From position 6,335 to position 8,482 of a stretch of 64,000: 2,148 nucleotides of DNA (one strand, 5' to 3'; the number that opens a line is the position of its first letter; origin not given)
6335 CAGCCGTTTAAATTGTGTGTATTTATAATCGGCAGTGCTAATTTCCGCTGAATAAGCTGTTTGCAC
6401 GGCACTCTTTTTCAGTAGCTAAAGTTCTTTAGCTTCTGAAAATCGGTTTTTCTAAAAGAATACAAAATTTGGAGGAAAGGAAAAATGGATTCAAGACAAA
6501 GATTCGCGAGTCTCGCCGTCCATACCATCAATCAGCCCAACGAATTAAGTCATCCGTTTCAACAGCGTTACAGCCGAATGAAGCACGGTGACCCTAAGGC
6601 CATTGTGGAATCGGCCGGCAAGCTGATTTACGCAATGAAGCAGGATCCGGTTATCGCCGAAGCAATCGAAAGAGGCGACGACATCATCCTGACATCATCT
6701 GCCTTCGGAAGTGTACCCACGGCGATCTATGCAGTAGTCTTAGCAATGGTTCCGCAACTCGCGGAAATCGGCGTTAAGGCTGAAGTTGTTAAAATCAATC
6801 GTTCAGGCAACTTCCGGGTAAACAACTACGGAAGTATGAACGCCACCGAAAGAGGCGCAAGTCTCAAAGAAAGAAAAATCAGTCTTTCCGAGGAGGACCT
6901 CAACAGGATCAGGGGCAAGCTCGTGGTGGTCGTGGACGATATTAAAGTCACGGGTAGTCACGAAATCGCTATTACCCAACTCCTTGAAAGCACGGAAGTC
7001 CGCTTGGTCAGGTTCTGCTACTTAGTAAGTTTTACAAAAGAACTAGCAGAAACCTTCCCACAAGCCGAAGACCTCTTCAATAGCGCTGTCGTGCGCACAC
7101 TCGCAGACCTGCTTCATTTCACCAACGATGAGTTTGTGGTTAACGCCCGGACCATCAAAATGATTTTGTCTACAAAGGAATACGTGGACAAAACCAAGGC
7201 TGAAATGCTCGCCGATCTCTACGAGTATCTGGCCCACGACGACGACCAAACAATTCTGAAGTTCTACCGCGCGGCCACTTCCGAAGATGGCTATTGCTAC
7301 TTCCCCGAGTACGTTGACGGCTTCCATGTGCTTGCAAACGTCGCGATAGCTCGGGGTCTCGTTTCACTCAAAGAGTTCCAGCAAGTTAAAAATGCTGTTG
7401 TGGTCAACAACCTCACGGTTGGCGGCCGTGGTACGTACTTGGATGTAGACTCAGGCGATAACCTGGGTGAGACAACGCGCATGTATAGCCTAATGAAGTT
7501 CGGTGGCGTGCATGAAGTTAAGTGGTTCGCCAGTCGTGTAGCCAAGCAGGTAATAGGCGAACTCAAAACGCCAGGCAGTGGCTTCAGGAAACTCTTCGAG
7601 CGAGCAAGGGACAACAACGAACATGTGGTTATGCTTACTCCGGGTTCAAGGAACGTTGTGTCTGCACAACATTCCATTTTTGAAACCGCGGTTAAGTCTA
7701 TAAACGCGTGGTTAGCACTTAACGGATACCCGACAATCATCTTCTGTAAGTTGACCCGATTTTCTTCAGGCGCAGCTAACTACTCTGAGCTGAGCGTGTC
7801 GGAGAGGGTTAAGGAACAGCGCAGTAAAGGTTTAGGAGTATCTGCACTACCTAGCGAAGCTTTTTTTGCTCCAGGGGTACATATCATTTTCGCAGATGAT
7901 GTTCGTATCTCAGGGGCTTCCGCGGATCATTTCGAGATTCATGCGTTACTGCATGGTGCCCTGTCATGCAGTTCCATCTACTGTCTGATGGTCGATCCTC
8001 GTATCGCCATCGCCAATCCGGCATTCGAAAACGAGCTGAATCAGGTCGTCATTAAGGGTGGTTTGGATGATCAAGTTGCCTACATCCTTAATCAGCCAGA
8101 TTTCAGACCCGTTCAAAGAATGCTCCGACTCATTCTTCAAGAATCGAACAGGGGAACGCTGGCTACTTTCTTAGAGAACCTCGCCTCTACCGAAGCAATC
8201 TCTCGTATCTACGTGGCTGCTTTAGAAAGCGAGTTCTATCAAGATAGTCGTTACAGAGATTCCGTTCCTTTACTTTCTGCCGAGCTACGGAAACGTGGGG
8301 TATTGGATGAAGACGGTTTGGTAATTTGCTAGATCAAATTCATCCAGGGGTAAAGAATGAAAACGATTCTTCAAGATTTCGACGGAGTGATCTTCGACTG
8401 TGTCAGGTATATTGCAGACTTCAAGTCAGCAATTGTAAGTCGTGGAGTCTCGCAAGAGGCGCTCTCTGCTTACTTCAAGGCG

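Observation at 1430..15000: GC-rich island carrying a Ter-type stress module fused to a PRTase/HAD biosynthetic cassette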

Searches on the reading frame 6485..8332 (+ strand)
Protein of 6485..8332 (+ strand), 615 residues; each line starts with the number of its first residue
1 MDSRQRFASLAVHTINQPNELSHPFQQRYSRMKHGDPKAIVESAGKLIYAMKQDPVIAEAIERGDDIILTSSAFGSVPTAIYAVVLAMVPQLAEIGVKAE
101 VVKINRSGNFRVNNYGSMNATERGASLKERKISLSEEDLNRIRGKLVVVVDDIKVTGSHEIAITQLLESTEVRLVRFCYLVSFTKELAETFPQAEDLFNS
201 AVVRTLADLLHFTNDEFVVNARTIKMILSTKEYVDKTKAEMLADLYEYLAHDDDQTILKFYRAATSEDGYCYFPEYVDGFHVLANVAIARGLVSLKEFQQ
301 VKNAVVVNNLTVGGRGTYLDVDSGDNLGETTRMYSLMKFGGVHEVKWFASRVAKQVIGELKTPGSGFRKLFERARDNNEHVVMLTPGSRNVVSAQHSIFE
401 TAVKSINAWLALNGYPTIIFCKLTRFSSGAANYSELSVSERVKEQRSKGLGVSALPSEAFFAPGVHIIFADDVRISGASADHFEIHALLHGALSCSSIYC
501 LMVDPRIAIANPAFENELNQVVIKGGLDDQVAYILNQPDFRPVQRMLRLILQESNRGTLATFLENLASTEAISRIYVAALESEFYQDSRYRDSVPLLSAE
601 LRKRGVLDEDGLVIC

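Call 3: search_protein_families(library=pfam, proteins=[window:6485-8332:+], max_evalue=0.01)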
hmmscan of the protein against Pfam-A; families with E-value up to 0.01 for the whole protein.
window:6485-8332:+ (615 aa): 2 families
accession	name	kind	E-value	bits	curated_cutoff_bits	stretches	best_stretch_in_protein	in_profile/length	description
PF15610.12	PRTase_3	-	1.9e-31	109.8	28.7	2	10-231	5-223/264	PRTase ComF-like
PF00156.33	Pribosyltran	-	0.00071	19.4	26.3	1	131-181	72-124/158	Phosphoribosyl transferase domain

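Call 5: search_protein_families(library=ncbifam, proteins=[window:6485-8332:+], max_evalue=0.01)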
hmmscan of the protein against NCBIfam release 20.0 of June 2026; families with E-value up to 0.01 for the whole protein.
window:6485-8332:+ (615 aa): 4 families
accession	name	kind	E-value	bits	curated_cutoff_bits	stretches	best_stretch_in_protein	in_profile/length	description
NF005592.0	PRK07322.1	subfamily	0.00085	18.7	143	1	128-176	104-152/180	adenine phosphoribosyltransferase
TIGR01090.1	apt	equivalog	0.0013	18.8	185.85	1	131-185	98-150/169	adenine phosphoribosyltransferase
TIGR00201.1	comF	subfamily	0.0021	18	233.55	0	118-175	130-183/190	ComF family protein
NF002636.0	PRK02304.1-5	equivalog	0.0028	17.2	125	1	131-185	106-158/176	adenine phosphoribosyltransferase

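Call 10: find_encoding_contigs(protein=window:6485-8332:+, flank=10000, max_places=6)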
Protein window:6485-8332:+ (615 aa): 3 contigs read that carry it; 2 places shown.
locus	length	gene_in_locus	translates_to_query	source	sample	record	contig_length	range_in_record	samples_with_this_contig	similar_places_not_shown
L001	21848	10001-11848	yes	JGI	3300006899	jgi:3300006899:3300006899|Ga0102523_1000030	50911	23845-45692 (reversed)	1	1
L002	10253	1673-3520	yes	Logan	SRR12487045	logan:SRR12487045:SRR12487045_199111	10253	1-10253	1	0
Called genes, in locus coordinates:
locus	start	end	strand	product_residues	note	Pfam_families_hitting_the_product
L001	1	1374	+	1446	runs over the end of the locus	PF25788:Ig_Rha78A_N (faint), PF25833:Fn3_SaeA_3rd (faint), PF00041:fn3 (weak), PF16656:Pur_ac_phosph_N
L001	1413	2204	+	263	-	-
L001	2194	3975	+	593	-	PF02743:dCache_1, PF00672:HAMP (weak), PF00512:HisKA, PF02518:HATPase_c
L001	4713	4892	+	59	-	-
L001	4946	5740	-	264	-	PF04536:TPM_phosphatase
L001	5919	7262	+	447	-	PF04536:TPM_phosphatase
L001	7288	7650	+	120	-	-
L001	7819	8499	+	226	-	-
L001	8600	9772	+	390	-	PF15610:PRTase_3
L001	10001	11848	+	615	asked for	PF15610:PRTase_3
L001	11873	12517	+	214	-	PF00702:Hydrolase (weak)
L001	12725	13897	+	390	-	PF03741:TerC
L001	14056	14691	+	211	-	PF02342:TerD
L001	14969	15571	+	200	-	PF02342:TerD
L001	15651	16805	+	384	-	-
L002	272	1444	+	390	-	PF15610:PRTase_3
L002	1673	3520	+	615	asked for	PF15610:PRTase_3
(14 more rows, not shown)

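Call 11: find_homologous_proteins(query=window:6485-8332:+, max_evalue=0.00001)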
Query window:6485-8332:+ (615 aa): 19 proteins with E <= 0.00001 among 8000 candidates.
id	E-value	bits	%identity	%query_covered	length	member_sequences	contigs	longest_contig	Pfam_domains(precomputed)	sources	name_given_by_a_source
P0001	0.0e+0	1361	100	100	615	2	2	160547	PF15610.13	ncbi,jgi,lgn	-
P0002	3.2e-211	721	55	99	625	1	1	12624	PF15610.13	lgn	-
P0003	7.9e-176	604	41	99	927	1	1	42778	PF00156.34,PF15610.13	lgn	-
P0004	4.1e-172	592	40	98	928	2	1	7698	PF00156.34,PF15610.13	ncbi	ncbi:phosphoribosyltransferase family protein [Patescibacteria group bacterium]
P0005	6.5e-155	535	43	98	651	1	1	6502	PF15610.13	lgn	-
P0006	6.8e-155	535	42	100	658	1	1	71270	PF15610.13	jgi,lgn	jgi:predicted amidophosphoribosyltransferase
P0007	3.0e-154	533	44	99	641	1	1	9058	PF15610.13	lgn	-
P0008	1.8e-149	517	43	99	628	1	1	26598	PF15610.13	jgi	jgi:hypothetical protein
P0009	1.2e-138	481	38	96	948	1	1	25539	PF15610.13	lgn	-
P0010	2.1e-136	474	34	100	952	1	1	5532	PF00156.34,PF15610.13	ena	-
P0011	1.0e-134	468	38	98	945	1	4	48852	PF15610.13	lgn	-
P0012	2.2e-133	464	34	100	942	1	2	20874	PF00156.34,PF15610.13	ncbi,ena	-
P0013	1.1e-132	462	39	98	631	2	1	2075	PF15610.13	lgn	-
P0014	7.1e-128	446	34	99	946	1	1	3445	PF15610.13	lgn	-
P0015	7.0e-125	436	36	98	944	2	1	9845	PF15610.13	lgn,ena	-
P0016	1.1e-90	323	41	64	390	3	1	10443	PF15610.13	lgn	-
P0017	8.2e-81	290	38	65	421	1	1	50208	PF15610.13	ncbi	-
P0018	2.2e-21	94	30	50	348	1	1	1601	PF15610.13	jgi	jgi:hypothetical protein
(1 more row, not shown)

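Call 12: list_cluster_members(proteins=[P0001, P0017, P0012, P0006])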
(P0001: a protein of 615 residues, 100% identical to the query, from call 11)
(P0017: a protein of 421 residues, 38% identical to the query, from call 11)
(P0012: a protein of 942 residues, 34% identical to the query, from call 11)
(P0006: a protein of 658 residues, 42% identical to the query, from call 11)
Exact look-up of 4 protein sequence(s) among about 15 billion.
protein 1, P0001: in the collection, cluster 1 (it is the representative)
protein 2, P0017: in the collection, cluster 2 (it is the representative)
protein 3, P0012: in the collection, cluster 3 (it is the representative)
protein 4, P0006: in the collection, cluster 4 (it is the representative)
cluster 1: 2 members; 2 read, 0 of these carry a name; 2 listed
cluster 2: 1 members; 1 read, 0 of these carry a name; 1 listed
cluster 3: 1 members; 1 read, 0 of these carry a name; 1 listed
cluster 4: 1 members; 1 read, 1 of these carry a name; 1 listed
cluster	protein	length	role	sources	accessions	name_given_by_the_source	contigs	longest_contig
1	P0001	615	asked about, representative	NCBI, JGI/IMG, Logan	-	-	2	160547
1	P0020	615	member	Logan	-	-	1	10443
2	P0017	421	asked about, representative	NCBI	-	-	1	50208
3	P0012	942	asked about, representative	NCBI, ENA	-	-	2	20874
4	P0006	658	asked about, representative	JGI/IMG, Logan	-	predicted amidophosphoribosyltransferase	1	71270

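Call 17: find_related_loci(query=A2, collection=genome_contigs, flank=10000)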
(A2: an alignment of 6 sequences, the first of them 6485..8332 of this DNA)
Query A2 (615 aa) in genome_contigs; peptide patterns used: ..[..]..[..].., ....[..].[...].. (x = any residue, [..] = any of these).
46 stretches matched a pattern; 21 encode a relative of the query (tblastn E <= 1e-3); 21 distinct loci.
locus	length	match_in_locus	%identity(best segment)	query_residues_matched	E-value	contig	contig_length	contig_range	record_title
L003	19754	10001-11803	40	10-614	2e-141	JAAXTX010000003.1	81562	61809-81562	MAG: Candidatus Moraniibacteriota bacterium isolate W4_Combined_metabat1_121 W4_Combined_metabat1_121_NODE_54, whole gen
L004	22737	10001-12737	35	1-611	8e-61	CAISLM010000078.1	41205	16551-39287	Candidatus Collierbacteria bacterium isolate AM-lipid-02-D9_bin-0599 genome assembly, contig: bin-0599:78/98, whole geno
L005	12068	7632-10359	35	1-611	6e-58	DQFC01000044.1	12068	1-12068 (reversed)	MAG TPA_asm: Candidatus Collierbacteria bacterium isolate UBA12020 contig_7613, whole genome shotgun sequence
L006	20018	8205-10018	36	10-613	3e-90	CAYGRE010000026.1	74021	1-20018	MAG TPA_asm: uncultured Bacteroidia bacterium isolate ERP117304_co3_177 genome assembly, contig: NODE_518_length_74021_c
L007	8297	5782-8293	37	23-607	4e-52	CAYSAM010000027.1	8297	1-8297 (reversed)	MAG TPA_asm: uncultured Pseudomonadales bacterium isolate SRP286056_co2_591 genome assembly, contig: NODE_14707_length_8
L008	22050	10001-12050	29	29-614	3e-26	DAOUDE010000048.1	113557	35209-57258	MAG TPA_asm: Thermomicrobiales bacterium isolate M11_10 k145_2444309, whole genome shotgun sequence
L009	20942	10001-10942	29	292-611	1e-25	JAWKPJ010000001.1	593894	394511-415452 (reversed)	MAG: Thermomicrobiales bacterium isolate AC2.42 AC2.42.fa-1, whole genome shotgun sequence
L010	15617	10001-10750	27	28-607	1e-19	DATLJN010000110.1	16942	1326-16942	MAG TPA_asm: Magnetospirillaceae bacterium isolate SMAG_U13697 k141_228456, whole genome shotgun sequence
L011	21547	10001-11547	29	22-252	3e-18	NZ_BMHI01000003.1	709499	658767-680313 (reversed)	Flexivirga endophytica strain CGMCC 1.15085 sequence03, whole genome shotgun sequence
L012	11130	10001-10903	28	303-611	2e-17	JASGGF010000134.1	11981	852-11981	MAG: Thermomicrobiales bacterium isolate 5H213 JMF-2111-06-0005.hyb.bin.213_133, whole genome shotgun sequence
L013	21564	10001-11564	27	1-574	8e-17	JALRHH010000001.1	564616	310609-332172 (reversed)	MAG: Candidatus Saccharimonadia bacterium isolate MYJ.17 NODE_1_length_564616_cov_19.245983, whole genome shotgun sequen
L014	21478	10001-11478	26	26-293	3e-16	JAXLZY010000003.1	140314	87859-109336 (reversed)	MAG: Candidatus Saccharimonadales bacterium isolate STL-PAT14 C2.246.fa-3, whole genome shotgun sequence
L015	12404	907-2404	30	24-256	2e-15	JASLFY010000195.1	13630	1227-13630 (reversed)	MAG: Yimella sp. isolate SHSU.bins.384 k141_9246643, whole genome shotgun sequence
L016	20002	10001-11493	30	10-551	6e-13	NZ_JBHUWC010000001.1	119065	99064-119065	Isoptericola sp. NPDC057191 NPDC057191_384_G11.ctg-0001, whole genome shotgun sequence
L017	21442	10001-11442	31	6-252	6e-13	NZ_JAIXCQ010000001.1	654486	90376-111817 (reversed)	Isoptericola luteus strain NEAU-Y5 Scaffold1, whole genome shotgun sequence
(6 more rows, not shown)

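Call 29: search_protein_families(library=padloc, proteins=[window:6485-8332:+], max_evalue=0.01)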
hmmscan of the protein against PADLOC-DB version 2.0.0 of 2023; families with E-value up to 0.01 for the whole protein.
window:6485-8332:+ (615 aa): 1 family
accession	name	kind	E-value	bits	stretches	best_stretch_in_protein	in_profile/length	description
PDLC03962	ShosT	-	6.8e-05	20.8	1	140-189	167-215/237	-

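Call 35: find_encoding_contigs(protein=P0002, flank=10000, max_places=2)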
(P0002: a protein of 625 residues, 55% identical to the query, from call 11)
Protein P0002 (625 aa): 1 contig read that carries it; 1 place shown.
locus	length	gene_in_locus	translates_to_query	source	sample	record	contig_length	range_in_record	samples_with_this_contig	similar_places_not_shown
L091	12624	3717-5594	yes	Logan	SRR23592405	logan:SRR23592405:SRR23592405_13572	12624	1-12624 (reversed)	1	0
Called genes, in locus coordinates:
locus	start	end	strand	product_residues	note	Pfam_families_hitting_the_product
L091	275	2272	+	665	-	PF22745:Nlig-Ia, PF01653:DNA_ligase_aden, PF03120:OB_DNA_ligase, PF14520:HHH_5 (faint), PF12826:HHH_2, PF00533:BRCT, PF12738:PTCB-BRCT (weak)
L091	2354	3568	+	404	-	PF15610:PRTase_3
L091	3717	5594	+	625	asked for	PF15610:PRTase_3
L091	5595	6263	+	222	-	-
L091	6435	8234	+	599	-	PF03741:TerC, PF02342:TerD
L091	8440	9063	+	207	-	PF02342:TerD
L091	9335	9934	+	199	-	PF02342:TerD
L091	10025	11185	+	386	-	PF05816:TelA (faint)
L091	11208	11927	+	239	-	PF10138:vWA-TerF-like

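Call 36: find_encoding_contigs(protein=P0006, flank=10000, max_places=2)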
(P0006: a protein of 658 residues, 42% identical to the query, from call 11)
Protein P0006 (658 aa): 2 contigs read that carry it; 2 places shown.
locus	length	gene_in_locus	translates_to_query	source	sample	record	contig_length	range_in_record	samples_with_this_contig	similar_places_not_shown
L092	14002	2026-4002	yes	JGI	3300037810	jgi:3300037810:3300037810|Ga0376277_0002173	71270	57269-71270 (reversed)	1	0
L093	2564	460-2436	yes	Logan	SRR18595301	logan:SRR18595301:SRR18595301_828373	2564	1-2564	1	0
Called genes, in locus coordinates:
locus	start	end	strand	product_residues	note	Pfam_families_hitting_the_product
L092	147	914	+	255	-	PF01145:Band_7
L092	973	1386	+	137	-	-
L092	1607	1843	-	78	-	-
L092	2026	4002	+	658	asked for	PF15610:PRTase_3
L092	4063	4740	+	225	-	-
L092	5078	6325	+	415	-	-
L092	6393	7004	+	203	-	PF02342:TerD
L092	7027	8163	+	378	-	-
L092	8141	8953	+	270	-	PF10138:vWA-TerF-like (weak)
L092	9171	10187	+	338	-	PF03741:TerC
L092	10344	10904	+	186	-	PF04608:PgpA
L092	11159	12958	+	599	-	PF00009:GTP_EFTU, PF01926:MMR_HSR1, PF22042:EF-G_D2, PF03144:GTP_EFTU_D2, PF00679:EFG_C, PF21018:BipA_C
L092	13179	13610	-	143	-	-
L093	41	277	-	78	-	-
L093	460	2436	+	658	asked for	PF15610:PRTase_3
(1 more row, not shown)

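Call 37: find_encoding_contigs(protein=P0008, flank=10000, max_places=2)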
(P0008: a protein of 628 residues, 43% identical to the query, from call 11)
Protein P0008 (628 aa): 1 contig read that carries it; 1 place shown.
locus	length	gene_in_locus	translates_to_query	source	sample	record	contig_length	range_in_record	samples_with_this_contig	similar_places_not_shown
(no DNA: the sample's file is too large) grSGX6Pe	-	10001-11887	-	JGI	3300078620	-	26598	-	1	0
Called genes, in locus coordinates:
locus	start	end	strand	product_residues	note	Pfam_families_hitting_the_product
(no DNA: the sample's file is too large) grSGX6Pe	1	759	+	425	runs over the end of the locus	PF21710:Spt6_S1 (faint), PF00575:S1, PF23459:S1_RRP5 (weak), PF00575:S1, PF23459:S1_RRP5 (weak)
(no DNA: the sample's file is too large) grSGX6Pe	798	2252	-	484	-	-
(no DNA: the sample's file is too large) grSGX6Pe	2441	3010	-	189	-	PF00561:Abhydrolase_1 (faint), PF06821:Ser_hydrolase, PF12697:Abhydrolase_6 (weak), PF12146:Hydrolase_4 (weak)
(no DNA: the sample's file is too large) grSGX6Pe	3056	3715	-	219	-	-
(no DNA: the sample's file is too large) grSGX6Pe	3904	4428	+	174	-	PF00574:CLP_protease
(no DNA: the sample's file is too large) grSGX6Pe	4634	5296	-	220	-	-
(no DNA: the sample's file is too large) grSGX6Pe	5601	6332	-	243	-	PF14528:LAGLIDADG_3 (weak)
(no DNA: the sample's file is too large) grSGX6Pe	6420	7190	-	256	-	-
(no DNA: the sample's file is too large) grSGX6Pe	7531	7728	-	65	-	-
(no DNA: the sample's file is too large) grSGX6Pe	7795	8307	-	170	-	PF01928:CYTH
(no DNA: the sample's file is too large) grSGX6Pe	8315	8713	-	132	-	PF00856:SET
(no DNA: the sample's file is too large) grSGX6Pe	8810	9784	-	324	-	PF03741:TerC, PF04332:DUF475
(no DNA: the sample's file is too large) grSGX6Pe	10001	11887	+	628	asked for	PF15610:PRTase_3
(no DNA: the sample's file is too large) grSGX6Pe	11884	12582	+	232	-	-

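Call 50: search_solved_structures(query=A1, max_evalue=1, show_alignments=2)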
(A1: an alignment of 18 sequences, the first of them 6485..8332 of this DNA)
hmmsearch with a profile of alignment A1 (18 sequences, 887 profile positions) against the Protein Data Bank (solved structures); distinct sequences matched with E-value up to 1: 19.
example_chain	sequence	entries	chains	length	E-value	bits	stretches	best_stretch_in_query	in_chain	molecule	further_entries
6fsp_A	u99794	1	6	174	0.05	14.8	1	404-445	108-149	PRPP-binding protein, adenine/guanine phosphoribosyltransferase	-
5zgo_A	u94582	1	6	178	0.052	14.7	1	404-445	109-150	Adenine phosphoribosyltransferase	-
4p80_A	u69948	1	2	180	0.094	13.9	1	78-161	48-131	Ancestral PyrR protein (Green)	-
3ohp_A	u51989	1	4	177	0.13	13.4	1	399-453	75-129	Hypoxanthine phosphoribosyltransferase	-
4p82_A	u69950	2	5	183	0.16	13.1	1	77-162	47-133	Bifunctional protein PyrR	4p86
1a3c_A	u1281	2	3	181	0.16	13.1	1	77-162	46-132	PYRIMIDINE OPERON REGULATORY PROTEIN PYRR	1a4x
4rqa_A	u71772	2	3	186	0.18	12.9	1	403-447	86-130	Hypoxanthine phosphoribosyltransferase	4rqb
8cag_A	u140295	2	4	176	0.21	12.7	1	399-453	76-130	Hypoxanthine phosphoribosyltransferase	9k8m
5knr_A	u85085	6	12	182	0.22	12.6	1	399-453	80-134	Hypoxanthine-guanine phosphoribosyltransferase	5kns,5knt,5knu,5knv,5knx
1g9s_A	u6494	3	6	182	0.26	12.4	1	399-453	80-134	HYPOXANTHINE PHOSPHORIBOSYLTRANSFERASE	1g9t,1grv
4p81_A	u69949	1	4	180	0.45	11.6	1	108-161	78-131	Ancestral PyrR protein (Orange)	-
4z1o_A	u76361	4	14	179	0.49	11.5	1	404-449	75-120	Phosphoribosyltransferase | Purine phosphoribosyltransferase (GpT-2)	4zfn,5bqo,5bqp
2e55_A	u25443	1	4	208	0.5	11.5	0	410-444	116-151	Uracil phosphoribosyltransferase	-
5yw2_A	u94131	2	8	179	0.53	11.4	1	415-446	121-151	Adenine phosphoribosyltransferase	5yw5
9glc_BC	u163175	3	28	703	0.63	11.1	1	213-309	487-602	Splicing factor proline/glutamine rich (polypyrimidine tract binding protein associated)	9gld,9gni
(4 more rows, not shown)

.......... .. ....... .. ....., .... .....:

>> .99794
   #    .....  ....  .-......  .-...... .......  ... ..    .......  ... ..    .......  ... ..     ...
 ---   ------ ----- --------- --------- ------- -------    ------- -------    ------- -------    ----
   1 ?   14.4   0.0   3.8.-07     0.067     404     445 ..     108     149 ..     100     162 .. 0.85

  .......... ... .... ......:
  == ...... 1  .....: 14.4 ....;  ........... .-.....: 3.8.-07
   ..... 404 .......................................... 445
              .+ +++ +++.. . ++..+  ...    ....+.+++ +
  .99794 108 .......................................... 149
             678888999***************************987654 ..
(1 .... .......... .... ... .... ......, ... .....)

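Call 51: find_related_loci(query=A2, collection=viral_contigs, flank=10000)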
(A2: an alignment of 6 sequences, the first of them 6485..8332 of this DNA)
Query A2 (615 aa) in viral_contigs; peptide patterns used: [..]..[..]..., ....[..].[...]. (x = any residue, [..] = any of these).
24 stretches matched a pattern, but none encodes a relative of the query by tblastn (E <= 1e-3).

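Call 59: predict_structure(alignment_id=A1)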
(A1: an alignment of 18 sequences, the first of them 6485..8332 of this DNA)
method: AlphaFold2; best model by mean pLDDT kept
length: 615 residues; sequences in the alignment: 18
mean_pLDDT: 88.3   pTM: 0.85
mean pLDDT of the five models: 88.3, 88.0, 86.4, 86.4, 86.3
residues with pLDDT >= 90: 404; 70-90: 164; 50-70: 24; < 50: 23
segments of 3 or more residues with pLDDT < 50: 1-3, 426-436, 446-453
pLDDT, mean of each block of 10 residues (from residue 1): 71 93 94 95 96 93 92 94 96 93 90 70 75 93 95 88 91 95 91 86 89 88 92 81 91 93 95 92 94 93 94 87 92 94 96 97 91 95 80 86 97 96 55 46 49 66 91 85 88 93 90 85 92 95 92 95 96 94 89 96 93 83
secondary structure, 60 per line:
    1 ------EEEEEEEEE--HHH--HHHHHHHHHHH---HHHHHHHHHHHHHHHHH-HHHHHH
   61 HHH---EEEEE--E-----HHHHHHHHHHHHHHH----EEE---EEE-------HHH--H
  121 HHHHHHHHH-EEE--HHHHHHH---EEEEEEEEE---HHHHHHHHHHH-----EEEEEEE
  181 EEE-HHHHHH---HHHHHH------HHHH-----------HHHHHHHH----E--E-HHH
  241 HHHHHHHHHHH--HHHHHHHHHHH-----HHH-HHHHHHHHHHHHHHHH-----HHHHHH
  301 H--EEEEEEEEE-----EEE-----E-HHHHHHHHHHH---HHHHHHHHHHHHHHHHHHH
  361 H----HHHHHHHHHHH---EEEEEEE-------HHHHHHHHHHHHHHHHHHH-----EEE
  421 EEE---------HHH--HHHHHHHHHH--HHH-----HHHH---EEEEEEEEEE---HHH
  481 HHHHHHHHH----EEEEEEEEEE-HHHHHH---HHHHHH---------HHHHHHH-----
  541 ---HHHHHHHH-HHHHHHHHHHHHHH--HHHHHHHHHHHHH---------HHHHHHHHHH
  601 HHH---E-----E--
elements in order: E7-15 H23-33 H37-53 H55-63 E67-71 H80-94 E99-101 E105-107 H120-129 E131-133 H136-142 E146-154 H158-168 E174-183 H185-190 H194-199 H206-209 H221-228 H238-251 H254-264 H274-289 H295-301 E304-312 E318-320 H328-338 H342-361 H366-376 E380-386 H394-412 E418-423 H438-447 H458-461 E465-474 H478-489 E494-503 H505-510 H514-519 H529-535 H544-551 H553-566 H569-581 H591-603
